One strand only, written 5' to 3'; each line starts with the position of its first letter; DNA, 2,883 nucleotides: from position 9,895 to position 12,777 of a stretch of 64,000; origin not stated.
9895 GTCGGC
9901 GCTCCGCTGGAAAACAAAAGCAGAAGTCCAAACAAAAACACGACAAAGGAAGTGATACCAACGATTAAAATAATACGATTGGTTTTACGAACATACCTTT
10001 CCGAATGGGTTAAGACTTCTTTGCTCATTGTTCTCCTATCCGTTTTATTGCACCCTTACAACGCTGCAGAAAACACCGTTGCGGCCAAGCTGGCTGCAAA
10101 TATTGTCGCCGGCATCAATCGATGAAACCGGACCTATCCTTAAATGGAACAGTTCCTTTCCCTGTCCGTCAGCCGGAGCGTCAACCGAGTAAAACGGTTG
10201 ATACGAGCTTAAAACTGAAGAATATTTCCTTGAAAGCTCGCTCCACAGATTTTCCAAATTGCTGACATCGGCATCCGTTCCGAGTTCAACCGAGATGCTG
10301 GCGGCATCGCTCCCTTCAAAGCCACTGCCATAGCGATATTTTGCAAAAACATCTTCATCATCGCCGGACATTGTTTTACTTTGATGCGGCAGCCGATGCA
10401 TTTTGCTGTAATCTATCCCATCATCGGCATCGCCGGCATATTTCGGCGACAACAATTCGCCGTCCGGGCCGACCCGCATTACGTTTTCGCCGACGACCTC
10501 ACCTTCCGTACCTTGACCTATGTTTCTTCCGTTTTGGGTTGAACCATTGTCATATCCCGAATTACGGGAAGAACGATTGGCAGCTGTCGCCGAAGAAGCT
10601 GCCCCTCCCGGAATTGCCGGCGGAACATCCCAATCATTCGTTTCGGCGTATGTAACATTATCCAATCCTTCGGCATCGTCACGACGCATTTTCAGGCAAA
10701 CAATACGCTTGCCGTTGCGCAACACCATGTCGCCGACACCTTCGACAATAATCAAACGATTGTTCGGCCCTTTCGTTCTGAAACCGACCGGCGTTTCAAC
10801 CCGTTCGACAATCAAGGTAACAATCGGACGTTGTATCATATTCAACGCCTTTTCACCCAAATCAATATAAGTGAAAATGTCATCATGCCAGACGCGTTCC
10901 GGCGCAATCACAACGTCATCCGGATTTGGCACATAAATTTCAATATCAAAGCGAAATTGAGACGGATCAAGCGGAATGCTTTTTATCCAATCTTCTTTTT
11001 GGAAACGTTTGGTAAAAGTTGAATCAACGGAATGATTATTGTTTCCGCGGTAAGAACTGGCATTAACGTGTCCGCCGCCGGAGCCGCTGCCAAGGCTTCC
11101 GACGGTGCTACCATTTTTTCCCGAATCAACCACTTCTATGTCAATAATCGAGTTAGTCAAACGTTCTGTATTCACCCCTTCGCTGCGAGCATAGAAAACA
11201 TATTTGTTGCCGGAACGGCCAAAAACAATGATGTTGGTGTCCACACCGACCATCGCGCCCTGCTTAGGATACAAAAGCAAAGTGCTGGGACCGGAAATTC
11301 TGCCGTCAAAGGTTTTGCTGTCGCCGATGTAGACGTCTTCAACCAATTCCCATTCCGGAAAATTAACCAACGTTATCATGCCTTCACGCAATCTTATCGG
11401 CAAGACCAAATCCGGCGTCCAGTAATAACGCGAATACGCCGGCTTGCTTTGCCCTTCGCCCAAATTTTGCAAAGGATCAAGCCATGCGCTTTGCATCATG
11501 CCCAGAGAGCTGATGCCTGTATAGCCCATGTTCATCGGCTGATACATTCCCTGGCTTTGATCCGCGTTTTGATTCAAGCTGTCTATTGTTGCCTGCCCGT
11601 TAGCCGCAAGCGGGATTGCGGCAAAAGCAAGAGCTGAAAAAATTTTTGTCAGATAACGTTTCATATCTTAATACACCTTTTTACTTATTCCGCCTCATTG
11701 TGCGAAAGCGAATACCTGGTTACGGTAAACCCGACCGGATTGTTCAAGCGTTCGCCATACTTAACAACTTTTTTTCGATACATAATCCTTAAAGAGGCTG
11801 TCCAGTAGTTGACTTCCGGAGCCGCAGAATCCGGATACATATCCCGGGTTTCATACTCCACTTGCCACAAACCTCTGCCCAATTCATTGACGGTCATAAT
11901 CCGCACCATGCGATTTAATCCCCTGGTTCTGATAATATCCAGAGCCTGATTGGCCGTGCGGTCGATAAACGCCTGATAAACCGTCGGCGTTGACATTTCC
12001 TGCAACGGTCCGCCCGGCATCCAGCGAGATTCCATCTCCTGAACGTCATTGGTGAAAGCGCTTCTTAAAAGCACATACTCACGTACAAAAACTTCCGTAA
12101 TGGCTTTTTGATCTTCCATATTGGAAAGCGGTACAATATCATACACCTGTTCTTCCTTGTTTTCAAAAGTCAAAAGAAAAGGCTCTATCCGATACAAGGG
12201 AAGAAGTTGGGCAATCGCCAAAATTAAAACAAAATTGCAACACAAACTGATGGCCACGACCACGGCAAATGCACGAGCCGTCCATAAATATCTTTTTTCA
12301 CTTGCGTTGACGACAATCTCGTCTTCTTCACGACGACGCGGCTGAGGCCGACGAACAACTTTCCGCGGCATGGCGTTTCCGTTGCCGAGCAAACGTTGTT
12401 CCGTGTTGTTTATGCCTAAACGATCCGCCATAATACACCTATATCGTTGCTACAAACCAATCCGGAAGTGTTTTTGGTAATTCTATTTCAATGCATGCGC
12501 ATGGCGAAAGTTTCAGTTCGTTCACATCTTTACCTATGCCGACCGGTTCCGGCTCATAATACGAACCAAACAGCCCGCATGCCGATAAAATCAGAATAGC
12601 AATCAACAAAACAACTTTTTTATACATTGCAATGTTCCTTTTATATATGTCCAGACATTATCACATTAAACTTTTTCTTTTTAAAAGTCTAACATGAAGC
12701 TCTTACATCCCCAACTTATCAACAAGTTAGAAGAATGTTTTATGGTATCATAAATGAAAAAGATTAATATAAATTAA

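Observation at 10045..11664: VirB9 enlarged to 539 aa with a C-terminal SPOR-like peptidoglycan-binding module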

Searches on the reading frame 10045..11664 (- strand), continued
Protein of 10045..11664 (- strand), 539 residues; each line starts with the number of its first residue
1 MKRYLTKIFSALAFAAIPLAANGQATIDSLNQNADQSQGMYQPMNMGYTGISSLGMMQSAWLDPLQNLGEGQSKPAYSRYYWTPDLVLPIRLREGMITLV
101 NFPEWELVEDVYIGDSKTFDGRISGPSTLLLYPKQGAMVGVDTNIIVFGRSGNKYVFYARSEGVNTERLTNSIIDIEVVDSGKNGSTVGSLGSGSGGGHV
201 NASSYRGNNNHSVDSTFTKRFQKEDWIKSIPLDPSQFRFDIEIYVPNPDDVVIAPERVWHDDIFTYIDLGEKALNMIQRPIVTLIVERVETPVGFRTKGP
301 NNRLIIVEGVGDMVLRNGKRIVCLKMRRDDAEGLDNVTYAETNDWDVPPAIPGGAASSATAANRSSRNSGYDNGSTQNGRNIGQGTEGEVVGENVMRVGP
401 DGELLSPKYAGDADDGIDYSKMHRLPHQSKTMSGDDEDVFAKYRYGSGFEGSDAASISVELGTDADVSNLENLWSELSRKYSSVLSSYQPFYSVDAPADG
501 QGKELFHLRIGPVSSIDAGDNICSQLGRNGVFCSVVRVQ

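Call 75: get_annotated_region(hit=H3, flank=7000)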
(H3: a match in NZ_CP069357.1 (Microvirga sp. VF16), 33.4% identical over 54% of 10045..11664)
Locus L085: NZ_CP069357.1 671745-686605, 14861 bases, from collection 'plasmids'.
description: Microvirga sp. VF16 plasmid pMVF16-3, complete sequence
organism: Microvirga sp. VF16 (NCBI taxid 2807101)
taxonomy: Bacteria; Pseudomonadota; Alphaproteobacteria; Hyphomicrobiales; Methylobacteriaceae; Microvirga; Microvirga sp. VF16
host: -; source: Vachellia farnesiana,Cell culture; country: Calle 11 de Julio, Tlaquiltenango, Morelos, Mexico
typing (MOB-suite, as given by PLSDB): non-mobilizable
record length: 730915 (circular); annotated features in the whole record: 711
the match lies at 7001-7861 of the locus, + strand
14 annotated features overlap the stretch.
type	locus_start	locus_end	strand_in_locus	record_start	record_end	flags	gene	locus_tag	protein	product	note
CDS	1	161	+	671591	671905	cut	-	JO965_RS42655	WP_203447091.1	VirB3 family type IV secretion system protein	-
CDS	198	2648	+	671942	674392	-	-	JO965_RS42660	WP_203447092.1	hypothetical protein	-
CDS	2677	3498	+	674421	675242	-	-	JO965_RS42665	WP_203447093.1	hypothetical protein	-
CDS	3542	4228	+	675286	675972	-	-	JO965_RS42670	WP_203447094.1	hypothetical protein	-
CDS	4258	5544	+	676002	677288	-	-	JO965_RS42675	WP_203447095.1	hypothetical protein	-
CDS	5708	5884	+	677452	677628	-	-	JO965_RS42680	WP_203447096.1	hypothetical protein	-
CDS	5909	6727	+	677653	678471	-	-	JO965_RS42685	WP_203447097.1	VirB8/TrbF family protein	-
CDS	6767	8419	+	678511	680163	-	-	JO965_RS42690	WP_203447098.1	TrbG/VirB9 family P-type conjugative transfer protein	-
CDS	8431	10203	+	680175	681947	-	-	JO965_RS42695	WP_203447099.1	TrbI/VirB10 family protein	-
CDS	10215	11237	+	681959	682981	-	-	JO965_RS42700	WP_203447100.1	ATPase, T2SS/T4P/T4SS family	-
CDS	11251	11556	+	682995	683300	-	-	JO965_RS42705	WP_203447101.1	hypothetical protein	-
CDS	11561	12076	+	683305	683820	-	-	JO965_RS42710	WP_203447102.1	hypothetical protein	-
CDS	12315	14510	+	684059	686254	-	-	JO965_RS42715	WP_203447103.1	type IV secretory system conjugative DNA transfer family protein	-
CDS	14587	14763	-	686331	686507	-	-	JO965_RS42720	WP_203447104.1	hypothetical protein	-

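Call 77: search_protein_families(library=pfam, proteins=[L084:6917-8209:+, L085:6767-8419:+, P0122, P0130, P0133, P0157, P0161, P0190], max_evalue=1)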
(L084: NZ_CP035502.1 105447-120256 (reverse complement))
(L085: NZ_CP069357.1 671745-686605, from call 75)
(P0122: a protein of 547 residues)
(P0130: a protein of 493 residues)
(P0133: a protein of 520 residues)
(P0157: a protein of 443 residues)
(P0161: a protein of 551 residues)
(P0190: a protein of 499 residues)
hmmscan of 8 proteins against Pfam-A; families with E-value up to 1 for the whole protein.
L084:6917-8209:+ (430 aa): 1 family
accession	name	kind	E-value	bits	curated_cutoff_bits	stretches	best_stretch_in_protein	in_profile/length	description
PF03524.21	CagX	-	4.3e-17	63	34.2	1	73-300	4-198/198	Conjugal transfer protein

L085:6767-8419:+ (550 aa): 1 family
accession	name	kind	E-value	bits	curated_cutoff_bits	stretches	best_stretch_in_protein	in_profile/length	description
PF03524.21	CagX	-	2.2e-19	70.5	34.2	1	110-352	4-195/198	Conjugal transfer protein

P0122 (547 aa): 2 families
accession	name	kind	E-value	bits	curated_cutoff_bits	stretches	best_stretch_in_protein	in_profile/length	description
PF03524.21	CagX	-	2.2e-14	54.2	34.2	1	81-346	4-196/198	Conjugal transfer protein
PF05036.18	SPOR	-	0.006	17.3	21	1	506-545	36-76/76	SPOR domain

P0130 (493 aa): 2 families
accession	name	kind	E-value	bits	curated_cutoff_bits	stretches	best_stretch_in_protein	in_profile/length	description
PF03524.21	CagX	-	7.2e-18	65.6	34.2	1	80-326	5-196/198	Conjugal transfer protein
PF05036.18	SPOR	-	0.0045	17.7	21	1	406-491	5-76/76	SPOR domain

P0133 (520 aa): 2 families
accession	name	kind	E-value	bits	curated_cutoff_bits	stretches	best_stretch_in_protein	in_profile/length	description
PF03524.21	CagX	-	3.8e-17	63.2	34.2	1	61-311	5-197/198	Conjugal transfer protein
PF05036.18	SPOR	-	0.049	14.4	21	1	478-517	35-75/76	SPOR domain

P0157 (443 aa): 3 families
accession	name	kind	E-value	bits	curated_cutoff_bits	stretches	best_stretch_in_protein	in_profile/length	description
PF03524.21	CagX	-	1.3e-18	68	34.2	1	69-306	4-196/198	Conjugal transfer protein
PF05036.18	SPOR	-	0.042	14.6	21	1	357-441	7-75/76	SPOR domain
PF13629.12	T2SS-T3SS_pil_N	-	0.16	12.2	23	1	96-141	18-62/72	Pilus formation protein N terminal region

P0161 (551 aa): 1 family
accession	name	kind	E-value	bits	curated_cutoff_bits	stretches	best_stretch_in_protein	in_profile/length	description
PF03524.21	CagX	-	1.2e-13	51.8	34.2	1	109-349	6-195/198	Conjugal transfer protein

P0190 (499 aa): 1 family
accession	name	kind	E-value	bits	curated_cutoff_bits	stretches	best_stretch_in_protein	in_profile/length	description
PF03524.21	CagX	-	2.5e-18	67.1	34.2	1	102-368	4-196/198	Conjugal transfer protein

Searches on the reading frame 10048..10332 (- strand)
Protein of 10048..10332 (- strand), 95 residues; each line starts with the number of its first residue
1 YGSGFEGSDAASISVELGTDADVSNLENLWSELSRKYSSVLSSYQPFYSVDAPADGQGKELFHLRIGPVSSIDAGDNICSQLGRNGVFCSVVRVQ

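Call 15: search_solved_structures(query=A1, max_evalue=10, show_alignments=4)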
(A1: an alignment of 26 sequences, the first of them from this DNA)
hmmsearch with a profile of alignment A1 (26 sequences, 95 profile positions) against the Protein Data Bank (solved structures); distinct sequences matched with E-value up to 10: 0.

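Call 16: search_protein_families(library=pfam, alignment_id=A1, max_evalue=1)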
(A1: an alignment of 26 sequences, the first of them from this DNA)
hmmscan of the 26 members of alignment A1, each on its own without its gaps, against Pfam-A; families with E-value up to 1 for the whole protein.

A. member 1, seq(95 aa): 1 family
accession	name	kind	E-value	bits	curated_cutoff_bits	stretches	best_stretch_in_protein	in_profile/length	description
PF05036.18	SPOR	-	5.2e-06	27.1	21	1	17-93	9-76/76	SPOR domain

B. families by the number of members that match (of 26 scanned): 3 families
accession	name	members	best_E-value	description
PF05036.18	SPOR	26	3.5e-08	SPOR domain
PF00562.33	RNA_pol_Rpb2_6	6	0.0035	RNA polymerase Rpb2, domain 6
PF20098.4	DUF6488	1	0.24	Family of unknown function (DUF6488)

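Call 29: predict_structure(alignment_id=A1)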
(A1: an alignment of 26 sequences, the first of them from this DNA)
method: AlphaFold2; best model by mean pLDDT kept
length: 95 residues; sequences in the alignment: 26
mean_pLDDT: 81.4   pTM: 0.69
mean pLDDT of the five models: 81.4, 77.9, 77.8, 77.1, 76.0
residues with pLDDT >= 90: 41; 70-90: 34; 50-70: 11; < 50: 9
segments of 3 or more residues with pLDDT < 50: 1-9
pLDDT, mean of each block of 10 residues (from residue 1): 43 85 93 92 89 68 89 89 87 76
secondary structure, 60 per line:
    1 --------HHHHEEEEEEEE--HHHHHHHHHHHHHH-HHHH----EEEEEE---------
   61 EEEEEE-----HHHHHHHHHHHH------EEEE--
elements in order: H9-12 E13-20 H23-36 H38-41 E46-51 E61-66 H72-83 E90-93

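Call 32: fold_search(model_id=the predicted structure, library=pdb)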
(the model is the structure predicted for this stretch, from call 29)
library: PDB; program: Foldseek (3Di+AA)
matches with E <= 10: 1114; with E <= 0.001: 2
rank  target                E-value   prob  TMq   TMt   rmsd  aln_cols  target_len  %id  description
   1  1x60_MODEL_1_A        5.8e-04  1.00  0.61  0.72   2.5        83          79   20  Solution structure of the peptidoglycan binding domain of B. subtilis cell wall lytic enzyme CwlC (released 2005-08-09)
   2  6i09_A                7.1e-04  1.00  0.65  0.78   2.4        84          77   20  Crystal structure of RlpA SPOR domain from Pseudomonas aeruginosa in complex with denuded glycan obtained by soaking (released 2019-11-13)
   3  1naq_B                8.9e-03  0.95  0.40  0.37   6.4        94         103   12  Crystal structure of CUTA1 from E.coli at 1.7 A resolution (released 2003-11-25)
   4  6ztg_MODEL_1_A        1.1e-02  1.00  0.52  0.29   5.2        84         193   18  Spor protein DedD (released 2020-11-11)
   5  9qul                  1.7e-02  0.89  0.35  0.24   5.6        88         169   12  Zn(II)-bound de novo protein scaffold TFD-EH T87E (released 2025-11-19)
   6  4wk1                  1.7e-02  0.82  0.34  0.35   5.9        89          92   13  Crystal structure of Staphylococcus aureus PstA in complex with c-di-AMP (released 2014-11-26)
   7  6ydp_Bk               1.8e-02  0.80  0.38  0.27   9.7       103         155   13  55S mammalian mitochondrial ribosome with mtEFG1 and P site fMet-tRNAMet (POST) (released 2020-07-15)
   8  7nsj_Bk               1.8e-02  0.77  0.37  0.25   9.7       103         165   13  55S mammalian mitochondrial ribosome with tRNA(P/P) and tRNA(E*) (released 2021-06-02)
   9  1naq_E                2.0e-02  0.90  0.40  0.37   6.3        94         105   12  Crystal structure of CUTA1 from E.coli at 1.7 A resolution (released 2003-11-25)
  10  4v8i_CF               2.0e-02  0.75  0.37  0.36   6.7        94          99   18  Crystal structure of YfiA bound to the 70S ribosome. (released 2014-07-09)
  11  1ris                  2.0e-02  0.72  0.36  0.36   7.5        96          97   17  CRYSTAL STRUCTURE OF THE RIBOSOMAL PROTEIN S6 FROM THERMUS THERMOPHILUS (released 1994-09-30)
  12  6zu5_SU0              2.1e-02  0.93  0.41  0.40   9.7        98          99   10  Structure of the Paranosema locustae ribosome in complex with Lso2 (released 2020-11-04)
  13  6zon_h                2.1e-02  0.85  0.38  0.38  10.9        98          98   18  SARS-CoV-2 Nsp1 bound to a human 43S preinitiation ribosome complex - state 1 (released 2020-07-29)
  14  6nuk_B                2.2e-02  0.75  0.34  0.34   6.8        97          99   11  De novo designed protein Ferredog-Diesel (released 2019-06-12)
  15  3opk_C                2.4e-02  0.82  0.39  0.33   7.2       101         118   13  Crystal structure of divalent-cation tolerance protein CutA from Salmonella enterica subsp. enterica serovar Typhimuri (released 2010-10-06)
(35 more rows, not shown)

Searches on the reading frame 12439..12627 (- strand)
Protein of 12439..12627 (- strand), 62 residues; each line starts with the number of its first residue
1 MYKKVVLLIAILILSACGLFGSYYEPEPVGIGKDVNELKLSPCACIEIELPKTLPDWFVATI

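Call 7: search_protein_families(library=pfam, proteins=[window:12439-12627:-], max_evalue=0.01)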
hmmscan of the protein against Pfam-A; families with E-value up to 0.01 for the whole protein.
window:12439-12627:- (62 aa): 0 families
